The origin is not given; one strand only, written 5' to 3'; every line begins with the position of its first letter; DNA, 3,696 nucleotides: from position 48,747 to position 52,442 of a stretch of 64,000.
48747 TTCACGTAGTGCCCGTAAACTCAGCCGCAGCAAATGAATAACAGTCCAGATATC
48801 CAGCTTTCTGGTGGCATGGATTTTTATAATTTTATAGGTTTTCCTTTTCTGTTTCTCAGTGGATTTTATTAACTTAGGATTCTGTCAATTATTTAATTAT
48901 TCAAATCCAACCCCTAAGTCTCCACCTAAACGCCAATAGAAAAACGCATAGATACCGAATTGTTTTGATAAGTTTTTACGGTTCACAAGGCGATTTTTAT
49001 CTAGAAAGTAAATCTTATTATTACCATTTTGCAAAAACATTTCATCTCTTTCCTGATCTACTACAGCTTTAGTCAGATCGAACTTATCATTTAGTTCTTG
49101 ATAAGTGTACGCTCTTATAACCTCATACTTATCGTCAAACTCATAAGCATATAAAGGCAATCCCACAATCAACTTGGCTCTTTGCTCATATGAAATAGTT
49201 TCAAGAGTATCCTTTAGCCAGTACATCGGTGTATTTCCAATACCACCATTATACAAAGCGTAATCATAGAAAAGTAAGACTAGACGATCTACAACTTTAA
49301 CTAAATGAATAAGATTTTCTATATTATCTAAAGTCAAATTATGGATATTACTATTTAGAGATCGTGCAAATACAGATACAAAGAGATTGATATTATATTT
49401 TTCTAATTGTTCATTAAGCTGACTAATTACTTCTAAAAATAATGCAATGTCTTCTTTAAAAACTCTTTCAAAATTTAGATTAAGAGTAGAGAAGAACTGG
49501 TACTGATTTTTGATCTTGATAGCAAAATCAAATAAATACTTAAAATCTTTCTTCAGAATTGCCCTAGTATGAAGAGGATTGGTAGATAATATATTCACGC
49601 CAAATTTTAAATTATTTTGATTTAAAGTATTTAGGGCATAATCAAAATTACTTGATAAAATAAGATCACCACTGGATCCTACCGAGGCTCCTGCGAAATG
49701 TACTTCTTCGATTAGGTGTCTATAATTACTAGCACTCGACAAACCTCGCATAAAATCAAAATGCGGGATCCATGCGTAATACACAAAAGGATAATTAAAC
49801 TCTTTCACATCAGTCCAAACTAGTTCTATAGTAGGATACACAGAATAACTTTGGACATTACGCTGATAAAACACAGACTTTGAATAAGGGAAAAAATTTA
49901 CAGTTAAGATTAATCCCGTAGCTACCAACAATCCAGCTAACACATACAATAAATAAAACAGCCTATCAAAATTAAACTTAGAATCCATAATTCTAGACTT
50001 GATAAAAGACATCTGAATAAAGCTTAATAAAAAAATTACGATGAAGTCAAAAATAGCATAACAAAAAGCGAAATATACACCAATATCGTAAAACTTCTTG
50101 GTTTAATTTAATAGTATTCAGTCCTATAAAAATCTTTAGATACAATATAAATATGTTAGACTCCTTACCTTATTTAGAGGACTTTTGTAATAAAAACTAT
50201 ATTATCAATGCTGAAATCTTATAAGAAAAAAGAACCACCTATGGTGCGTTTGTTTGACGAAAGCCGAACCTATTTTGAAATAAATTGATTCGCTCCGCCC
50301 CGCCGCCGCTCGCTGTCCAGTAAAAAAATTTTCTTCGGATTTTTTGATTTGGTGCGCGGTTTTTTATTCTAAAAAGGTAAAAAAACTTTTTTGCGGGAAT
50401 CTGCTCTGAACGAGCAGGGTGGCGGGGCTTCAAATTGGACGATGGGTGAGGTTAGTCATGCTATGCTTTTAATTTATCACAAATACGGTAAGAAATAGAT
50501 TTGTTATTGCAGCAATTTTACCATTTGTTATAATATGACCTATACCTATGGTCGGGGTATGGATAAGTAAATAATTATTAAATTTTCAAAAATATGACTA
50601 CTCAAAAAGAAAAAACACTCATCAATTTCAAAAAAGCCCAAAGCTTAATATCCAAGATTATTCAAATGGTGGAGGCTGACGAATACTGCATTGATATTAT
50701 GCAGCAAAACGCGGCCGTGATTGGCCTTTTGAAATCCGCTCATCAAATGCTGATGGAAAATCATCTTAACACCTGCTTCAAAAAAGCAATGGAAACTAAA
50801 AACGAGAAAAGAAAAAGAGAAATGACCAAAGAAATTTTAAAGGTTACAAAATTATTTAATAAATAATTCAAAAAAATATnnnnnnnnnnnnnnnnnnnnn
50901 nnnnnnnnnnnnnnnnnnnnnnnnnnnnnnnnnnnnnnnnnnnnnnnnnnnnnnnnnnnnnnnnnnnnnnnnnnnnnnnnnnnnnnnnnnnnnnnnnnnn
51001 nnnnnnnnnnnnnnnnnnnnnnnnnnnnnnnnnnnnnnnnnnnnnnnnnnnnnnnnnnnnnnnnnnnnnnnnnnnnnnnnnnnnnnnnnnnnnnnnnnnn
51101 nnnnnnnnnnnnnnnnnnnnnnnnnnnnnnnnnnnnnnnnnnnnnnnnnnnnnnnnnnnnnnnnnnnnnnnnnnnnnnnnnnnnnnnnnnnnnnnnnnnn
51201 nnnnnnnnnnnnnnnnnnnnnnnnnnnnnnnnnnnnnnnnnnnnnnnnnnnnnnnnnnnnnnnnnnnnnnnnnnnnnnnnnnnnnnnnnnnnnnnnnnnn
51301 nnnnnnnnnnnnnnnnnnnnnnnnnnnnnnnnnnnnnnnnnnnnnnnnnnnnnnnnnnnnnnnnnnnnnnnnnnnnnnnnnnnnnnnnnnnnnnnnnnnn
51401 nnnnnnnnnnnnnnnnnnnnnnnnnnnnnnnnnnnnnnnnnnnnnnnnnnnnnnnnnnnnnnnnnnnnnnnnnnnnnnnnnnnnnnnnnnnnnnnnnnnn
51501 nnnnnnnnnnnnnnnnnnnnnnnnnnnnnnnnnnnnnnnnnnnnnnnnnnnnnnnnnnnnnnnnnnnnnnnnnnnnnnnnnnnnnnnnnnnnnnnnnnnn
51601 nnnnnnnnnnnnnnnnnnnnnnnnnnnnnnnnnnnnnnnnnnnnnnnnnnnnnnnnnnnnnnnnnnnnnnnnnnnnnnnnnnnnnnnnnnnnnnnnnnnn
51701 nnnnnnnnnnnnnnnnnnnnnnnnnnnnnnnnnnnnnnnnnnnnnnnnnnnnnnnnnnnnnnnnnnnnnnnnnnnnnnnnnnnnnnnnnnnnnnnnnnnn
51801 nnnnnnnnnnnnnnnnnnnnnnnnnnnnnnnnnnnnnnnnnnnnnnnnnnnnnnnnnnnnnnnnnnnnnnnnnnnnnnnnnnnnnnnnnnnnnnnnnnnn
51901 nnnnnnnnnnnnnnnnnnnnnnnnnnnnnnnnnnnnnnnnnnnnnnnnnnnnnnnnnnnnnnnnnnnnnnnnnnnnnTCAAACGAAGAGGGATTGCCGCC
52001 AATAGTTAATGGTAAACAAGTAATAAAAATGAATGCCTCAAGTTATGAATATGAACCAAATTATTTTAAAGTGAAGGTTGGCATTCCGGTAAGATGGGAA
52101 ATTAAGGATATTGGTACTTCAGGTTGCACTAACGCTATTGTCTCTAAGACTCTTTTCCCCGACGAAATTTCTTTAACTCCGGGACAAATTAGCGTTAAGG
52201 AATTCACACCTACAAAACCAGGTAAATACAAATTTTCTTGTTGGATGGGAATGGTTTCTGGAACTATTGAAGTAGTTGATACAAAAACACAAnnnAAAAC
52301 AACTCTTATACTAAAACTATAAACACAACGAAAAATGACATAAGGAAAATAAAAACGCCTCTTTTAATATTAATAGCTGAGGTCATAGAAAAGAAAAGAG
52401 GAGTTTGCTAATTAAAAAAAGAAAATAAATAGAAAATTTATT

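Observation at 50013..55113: Copper-homeostasis island (csoR, HMA-DsbD-cupredoxin fusion, copA) inserted between minus-strand genes and bounded by two tRNAs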

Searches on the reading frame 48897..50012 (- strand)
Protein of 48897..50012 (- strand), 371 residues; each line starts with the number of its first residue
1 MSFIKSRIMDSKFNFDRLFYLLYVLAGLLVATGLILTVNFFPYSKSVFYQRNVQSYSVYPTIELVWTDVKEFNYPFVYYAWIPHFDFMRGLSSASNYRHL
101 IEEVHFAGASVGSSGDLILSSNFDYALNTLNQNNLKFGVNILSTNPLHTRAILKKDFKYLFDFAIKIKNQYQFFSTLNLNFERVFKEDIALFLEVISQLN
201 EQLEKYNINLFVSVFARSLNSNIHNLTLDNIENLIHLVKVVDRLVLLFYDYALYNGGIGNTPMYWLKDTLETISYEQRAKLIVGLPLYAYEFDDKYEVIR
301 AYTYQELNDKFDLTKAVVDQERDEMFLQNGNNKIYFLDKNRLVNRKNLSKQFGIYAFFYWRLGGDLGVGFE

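Call 4: search_protein_families(library=pfam, proteins=[window:48897-50012:-], max_evalue=0.01)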
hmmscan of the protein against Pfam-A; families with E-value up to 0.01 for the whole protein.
window:48897-50012:- (371 aa): 0 families

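Call 8: search_protein_families(library=ncbifam, proteins=[window:48897-50012:-], max_evalue=0.01)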
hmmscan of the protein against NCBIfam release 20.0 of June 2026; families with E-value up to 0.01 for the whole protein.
window:48897-50012:- (371 aa): 0 families

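Call 34: find_homologous_proteins(query=window:48897-50012:-, max_evalue=0.00001)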
Query window:48897-50012:- (371 aa): 5 proteins with E <= 0.00001 among 5173 candidates.
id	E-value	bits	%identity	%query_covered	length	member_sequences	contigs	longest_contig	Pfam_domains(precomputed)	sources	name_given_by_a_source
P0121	7.1e-242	820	100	100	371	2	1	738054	-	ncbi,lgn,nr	ncbi:MAG: hypothetical protein KatS3mg084_0124 [Candidatus Dojkabacteria bacterium]|nr:MAG: hypothet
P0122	9.4e-194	662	81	100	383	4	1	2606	PF00704.35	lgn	-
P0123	1.6e-86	309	47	87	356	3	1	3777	PF00704.35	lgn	-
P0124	6.6e-85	304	45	90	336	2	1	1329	PF00704.35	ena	-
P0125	1.0e-10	60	21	77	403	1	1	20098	PF00704.35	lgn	-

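Call 35: find_encoding_contigs(protein=P0122, flank=10000, max_places=4)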
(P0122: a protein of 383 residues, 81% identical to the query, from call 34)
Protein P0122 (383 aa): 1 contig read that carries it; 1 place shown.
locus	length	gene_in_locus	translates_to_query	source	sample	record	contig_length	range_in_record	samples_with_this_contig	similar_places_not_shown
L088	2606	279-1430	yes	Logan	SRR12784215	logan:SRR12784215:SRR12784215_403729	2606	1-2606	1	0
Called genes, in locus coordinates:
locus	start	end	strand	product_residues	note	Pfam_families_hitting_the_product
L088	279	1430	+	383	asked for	PF00704:Glyco_hydro_18 (weak)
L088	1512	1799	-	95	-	PF01016:Ribosomal_L27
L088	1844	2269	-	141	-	PF00829:Ribosomal_L21p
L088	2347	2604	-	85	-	?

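Call 36: find_encoding_contigs(protein=P0123, flank=10000, max_places=4)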
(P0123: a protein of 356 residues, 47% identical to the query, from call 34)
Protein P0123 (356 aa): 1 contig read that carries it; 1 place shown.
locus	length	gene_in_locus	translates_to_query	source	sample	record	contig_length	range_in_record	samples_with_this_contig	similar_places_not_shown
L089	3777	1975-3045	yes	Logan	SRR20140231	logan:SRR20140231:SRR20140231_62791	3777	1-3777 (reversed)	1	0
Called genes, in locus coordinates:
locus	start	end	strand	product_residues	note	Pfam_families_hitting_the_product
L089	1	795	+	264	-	?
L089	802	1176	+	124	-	PF01219:DAGK_prokar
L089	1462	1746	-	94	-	-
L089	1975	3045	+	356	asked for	PF00704:Glyco_hydro_18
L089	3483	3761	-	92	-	PF01016:Ribosomal_L27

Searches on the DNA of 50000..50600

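Call 14: search_rna_families(source=window, start=50000, end=50600, threshold=evalue, max_evalue=10, show_alignments=2)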
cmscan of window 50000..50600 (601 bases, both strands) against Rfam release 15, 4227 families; matches with E-value up to 10: 1.
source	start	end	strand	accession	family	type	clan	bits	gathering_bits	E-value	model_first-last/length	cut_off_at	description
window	50341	50375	+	RF02388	sau-30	Gene; sRNA;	-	19.7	70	1.8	10-44/64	no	Staphylococcus sRNA sau-30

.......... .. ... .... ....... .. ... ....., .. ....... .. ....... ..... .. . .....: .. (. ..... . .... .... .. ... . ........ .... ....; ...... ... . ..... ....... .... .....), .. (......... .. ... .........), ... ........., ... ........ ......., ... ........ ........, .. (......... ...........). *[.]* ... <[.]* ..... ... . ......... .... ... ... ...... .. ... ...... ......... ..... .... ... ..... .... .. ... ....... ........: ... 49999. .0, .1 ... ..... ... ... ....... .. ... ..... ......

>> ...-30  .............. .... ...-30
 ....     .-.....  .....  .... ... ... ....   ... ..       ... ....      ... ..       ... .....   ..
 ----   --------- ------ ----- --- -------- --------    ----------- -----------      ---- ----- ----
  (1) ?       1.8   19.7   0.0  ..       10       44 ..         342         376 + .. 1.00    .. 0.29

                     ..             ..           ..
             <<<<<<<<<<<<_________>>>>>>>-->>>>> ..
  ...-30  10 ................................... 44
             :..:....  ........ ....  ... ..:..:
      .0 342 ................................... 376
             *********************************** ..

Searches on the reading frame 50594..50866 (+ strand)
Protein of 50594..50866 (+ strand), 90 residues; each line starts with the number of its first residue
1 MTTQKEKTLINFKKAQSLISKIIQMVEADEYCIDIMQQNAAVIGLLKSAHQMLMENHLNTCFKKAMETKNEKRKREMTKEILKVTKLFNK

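Call 4: search_protein_families(library=pfam, proteins=[window:50594-50866:+], max_evalue=0.01)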
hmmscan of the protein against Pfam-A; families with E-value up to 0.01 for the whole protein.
window:50594-50866:+ (90 aa): 1 family
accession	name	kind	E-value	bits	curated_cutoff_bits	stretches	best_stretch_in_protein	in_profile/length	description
PF02583.22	Trns_repr_metal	-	4.1e-16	59.6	22.8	1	5-84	2-75/78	Metal-sensitive transcriptional repressor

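Call 8: search_protein_families(library=ncbifam, proteins=[window:50594-50866:+], max_evalue=0.01)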
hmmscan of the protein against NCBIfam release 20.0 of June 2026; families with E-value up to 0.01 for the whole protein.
window:50594-50866:+ (90 aa): 3 families
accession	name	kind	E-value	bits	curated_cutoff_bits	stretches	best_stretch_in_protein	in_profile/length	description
NF052430.1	repress_RicR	exception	9.7e-11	42.1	175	1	3-79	6-82/93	copper-sensing transcriptional repressor RicR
NF008464.0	PRK11352.1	equivalog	2e-05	24.9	133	1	4-73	7-76/91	formaldehyde-responsive transcriptional repressor FrmR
NF011613.0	PRK15039.1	equivalog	0.00092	19.9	138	1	5-85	8-85/90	Ni(II)/Co(II)-binding transcriptional repressor RcnR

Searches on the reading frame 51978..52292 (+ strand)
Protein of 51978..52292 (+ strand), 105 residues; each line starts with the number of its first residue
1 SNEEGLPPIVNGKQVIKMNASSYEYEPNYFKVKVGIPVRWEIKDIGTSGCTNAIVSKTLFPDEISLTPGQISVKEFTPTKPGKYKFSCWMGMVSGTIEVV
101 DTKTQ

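Call 11: search_solved_structures(query=window:51978-52292:+, max_evalue=1, show_alignments=4)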
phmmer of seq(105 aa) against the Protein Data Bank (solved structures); distinct sequences matched with E-value up to 1: 13.
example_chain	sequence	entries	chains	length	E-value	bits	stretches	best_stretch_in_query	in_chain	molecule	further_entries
4f2f_A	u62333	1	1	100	2.4e-05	28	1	9-100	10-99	Cation-transporting ATPase, E1-E2 family protein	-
2mry_A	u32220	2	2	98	0.00013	25.6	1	11-97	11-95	Uncharacterized protein | CupA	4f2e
5u7n_A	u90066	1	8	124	0.11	16.2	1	18-97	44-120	Cytochrome c oxidase subunit 2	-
6ptt_A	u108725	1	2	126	0.24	15.1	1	18-89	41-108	Cytochrome c oxidase subunit 2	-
2lln_A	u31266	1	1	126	0.25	15.1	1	18-89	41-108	Cytochrome c oxidase subunit 2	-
2cua_A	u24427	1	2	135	0.29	14.8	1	18-89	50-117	PROTEIN (CUA)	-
2fwl_B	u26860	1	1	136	0.3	14.8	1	18-89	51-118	Cytochrome c oxidase subunit II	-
6pty_A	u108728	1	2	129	0.43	14.3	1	19-88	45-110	Cytochrome c oxidase subunit 2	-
3s33_B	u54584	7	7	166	0.5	14.1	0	18-89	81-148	Cytochrome c oxidase subunit 2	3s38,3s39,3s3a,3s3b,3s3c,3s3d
3eh3_B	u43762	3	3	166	0.5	14.1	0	18-89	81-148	Cytochrome c oxidase subunit 2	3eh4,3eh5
1ehk_B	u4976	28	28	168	0.52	14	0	18-89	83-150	BA3-TYPE CYTOCHROME-C OXIDASE | Cytochrome c oxidase polypeptide II | Cytochrome c oxidase subunit 2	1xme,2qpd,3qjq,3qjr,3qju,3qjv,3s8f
2qpe_B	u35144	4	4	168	0.52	14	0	18-89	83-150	Cytochrome c oxidase subunit 2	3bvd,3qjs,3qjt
3jx8_A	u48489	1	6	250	0.8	13.4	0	18-96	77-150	Putative lipoprotein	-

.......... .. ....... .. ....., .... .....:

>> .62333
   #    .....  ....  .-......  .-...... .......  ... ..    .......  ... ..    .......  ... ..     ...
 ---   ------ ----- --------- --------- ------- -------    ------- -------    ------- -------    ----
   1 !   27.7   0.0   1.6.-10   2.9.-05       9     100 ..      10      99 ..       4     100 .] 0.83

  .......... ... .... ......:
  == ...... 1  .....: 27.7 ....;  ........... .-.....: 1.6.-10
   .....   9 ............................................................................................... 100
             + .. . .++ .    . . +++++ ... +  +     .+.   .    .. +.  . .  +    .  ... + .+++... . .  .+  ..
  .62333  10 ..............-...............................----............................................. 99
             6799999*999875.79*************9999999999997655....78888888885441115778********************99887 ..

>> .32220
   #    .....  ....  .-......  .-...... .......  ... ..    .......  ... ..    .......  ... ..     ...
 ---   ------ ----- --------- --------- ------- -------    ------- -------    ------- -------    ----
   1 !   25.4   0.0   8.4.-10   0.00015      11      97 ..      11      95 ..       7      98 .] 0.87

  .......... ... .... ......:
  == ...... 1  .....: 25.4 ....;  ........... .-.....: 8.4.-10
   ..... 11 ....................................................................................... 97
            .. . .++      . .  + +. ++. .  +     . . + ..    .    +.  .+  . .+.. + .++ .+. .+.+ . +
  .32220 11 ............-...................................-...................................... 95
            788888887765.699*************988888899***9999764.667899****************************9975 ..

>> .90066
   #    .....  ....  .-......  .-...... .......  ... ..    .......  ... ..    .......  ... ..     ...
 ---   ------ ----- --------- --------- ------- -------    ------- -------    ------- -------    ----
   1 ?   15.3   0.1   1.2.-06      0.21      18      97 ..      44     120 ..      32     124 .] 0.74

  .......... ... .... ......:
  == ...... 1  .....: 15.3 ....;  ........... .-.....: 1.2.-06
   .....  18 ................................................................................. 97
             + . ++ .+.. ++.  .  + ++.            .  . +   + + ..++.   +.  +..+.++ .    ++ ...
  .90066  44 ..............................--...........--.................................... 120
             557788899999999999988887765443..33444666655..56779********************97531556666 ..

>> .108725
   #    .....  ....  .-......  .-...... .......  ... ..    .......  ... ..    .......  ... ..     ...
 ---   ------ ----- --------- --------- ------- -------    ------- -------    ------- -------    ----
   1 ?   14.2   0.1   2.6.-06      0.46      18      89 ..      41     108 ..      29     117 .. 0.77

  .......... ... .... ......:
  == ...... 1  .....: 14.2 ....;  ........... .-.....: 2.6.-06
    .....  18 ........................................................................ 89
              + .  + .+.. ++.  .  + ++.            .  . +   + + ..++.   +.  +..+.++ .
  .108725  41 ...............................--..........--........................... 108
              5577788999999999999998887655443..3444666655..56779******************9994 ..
